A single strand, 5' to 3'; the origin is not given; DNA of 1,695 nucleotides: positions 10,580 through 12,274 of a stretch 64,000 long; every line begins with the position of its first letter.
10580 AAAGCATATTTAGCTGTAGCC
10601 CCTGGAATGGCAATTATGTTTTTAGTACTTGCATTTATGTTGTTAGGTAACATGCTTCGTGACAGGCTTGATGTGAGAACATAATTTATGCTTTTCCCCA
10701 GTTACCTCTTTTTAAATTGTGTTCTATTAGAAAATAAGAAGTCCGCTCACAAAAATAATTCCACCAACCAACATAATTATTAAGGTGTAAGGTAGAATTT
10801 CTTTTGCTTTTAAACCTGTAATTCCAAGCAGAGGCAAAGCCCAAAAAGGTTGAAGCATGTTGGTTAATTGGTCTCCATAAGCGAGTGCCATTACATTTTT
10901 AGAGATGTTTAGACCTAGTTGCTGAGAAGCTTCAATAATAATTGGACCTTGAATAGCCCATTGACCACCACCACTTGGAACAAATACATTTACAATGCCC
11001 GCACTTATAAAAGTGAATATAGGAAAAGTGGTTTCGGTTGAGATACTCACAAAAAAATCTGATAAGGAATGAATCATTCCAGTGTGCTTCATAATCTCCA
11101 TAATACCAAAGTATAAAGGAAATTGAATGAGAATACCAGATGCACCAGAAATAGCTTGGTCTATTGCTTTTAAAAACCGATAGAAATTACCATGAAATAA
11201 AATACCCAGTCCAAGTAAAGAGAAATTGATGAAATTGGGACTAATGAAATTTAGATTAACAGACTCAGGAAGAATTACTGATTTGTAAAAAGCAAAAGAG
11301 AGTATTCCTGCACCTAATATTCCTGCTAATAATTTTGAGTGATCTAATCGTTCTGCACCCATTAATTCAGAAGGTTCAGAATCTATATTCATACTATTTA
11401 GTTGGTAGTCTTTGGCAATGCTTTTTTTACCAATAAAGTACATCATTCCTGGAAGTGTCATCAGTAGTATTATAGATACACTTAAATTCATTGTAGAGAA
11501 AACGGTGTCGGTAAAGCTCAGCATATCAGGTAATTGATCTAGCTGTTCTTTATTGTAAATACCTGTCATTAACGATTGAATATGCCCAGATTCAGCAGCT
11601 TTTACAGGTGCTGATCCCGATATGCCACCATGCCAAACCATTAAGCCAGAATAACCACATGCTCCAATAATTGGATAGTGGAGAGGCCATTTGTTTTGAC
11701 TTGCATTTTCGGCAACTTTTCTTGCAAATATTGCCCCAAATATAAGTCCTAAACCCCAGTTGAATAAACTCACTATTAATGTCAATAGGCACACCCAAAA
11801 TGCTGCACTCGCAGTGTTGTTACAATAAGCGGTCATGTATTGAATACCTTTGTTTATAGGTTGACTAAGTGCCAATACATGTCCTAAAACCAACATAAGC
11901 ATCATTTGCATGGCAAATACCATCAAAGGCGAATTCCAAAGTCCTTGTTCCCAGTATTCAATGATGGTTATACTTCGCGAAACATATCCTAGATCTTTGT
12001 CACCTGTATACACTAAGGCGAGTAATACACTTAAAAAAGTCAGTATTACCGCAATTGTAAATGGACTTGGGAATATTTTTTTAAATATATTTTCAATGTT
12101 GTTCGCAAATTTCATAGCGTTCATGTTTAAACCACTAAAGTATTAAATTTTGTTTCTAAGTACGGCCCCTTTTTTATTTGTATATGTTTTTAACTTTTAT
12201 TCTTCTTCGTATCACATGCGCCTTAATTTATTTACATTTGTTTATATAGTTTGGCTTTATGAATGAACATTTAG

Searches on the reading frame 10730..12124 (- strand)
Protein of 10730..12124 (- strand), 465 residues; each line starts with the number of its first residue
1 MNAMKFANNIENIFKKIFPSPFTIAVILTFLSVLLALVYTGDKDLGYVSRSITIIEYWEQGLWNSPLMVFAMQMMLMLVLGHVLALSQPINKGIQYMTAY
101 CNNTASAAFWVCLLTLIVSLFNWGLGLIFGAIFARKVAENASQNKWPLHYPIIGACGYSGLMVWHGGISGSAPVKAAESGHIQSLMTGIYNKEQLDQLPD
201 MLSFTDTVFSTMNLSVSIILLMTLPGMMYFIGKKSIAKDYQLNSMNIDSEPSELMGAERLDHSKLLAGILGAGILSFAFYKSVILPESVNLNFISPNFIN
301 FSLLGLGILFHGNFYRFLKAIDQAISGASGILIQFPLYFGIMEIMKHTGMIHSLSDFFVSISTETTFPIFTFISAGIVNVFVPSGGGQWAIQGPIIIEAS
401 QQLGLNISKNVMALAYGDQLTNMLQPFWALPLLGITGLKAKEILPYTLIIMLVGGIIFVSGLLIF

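Call 71: search_protein_families(library=pfam, proteins=[window:10730-12124:-], max_evalue=0.0001)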
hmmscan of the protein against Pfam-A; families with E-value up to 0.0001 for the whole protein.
window:10730-12124:- (465 aa): 2 families
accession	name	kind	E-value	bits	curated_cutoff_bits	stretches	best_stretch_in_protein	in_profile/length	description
PF02667.20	SCFA_trans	-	7.4e-105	352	27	1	9-464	8-452/453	Short chain fatty acid transporter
PF03606.21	DcuC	-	4.1e-06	26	23.1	1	346-463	338-456/461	C4-dicarboxylate anaerobic carrier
